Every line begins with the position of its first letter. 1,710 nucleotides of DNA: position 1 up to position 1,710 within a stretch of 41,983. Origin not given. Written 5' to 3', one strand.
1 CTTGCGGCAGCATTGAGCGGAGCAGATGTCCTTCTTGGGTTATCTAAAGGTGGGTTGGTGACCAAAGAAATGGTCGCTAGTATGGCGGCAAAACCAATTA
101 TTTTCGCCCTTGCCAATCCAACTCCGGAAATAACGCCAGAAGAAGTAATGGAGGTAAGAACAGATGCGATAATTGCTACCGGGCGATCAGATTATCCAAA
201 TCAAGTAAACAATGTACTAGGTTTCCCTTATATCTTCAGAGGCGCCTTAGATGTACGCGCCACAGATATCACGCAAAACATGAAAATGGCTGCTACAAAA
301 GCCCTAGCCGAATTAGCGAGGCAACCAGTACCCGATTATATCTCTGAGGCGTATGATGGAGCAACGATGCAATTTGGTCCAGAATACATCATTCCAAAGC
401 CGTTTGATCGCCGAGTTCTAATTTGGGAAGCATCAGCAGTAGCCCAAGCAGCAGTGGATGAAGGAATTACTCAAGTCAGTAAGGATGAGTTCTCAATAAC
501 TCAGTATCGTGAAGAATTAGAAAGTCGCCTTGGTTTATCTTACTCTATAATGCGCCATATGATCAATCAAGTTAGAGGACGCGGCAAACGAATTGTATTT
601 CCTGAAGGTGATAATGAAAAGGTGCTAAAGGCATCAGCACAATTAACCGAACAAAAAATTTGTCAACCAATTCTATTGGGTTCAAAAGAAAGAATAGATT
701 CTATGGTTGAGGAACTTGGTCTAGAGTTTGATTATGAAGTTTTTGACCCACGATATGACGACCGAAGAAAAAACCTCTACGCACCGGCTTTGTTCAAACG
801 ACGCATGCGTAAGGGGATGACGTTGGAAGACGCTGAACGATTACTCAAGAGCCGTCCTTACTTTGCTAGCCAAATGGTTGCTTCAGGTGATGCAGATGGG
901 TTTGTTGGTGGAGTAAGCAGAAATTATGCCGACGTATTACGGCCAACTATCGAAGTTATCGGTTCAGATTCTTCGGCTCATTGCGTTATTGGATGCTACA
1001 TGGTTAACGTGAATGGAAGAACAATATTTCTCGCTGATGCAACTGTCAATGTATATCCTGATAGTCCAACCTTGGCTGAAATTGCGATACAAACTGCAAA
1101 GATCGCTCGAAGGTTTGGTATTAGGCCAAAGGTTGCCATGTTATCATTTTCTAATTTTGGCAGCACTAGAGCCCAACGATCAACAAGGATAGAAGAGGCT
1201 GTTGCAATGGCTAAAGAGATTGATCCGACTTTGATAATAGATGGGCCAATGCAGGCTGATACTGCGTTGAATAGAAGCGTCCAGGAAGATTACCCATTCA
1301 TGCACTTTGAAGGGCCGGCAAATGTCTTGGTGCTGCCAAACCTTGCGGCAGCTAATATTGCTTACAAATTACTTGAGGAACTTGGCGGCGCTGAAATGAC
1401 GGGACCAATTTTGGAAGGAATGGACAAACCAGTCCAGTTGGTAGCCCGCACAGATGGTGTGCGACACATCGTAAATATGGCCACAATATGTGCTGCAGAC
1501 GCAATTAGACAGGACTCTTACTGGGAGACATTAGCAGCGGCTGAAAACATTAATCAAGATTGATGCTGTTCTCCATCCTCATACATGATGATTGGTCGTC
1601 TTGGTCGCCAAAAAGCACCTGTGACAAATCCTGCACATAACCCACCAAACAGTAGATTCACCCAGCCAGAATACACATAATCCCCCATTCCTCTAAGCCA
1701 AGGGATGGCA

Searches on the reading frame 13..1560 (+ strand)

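Call 79: search_protein_families(library=pfam, proteins=[window:13-1560:+], max_evalue=0.00001)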
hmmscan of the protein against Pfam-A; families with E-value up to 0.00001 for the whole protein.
window:13-1560:+ (516 aa): 2 families
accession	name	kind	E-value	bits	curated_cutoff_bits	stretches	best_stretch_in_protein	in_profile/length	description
PF01515.24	PTA_PTB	-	6.1e-91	305.6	24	1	179-494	2-319/319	Phosphate acetyl/butaryl transferase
PF03949.21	Malic_M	-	1.4e-12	47.9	23.5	1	4-104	110-227/258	Malic enzyme, NAD binding domain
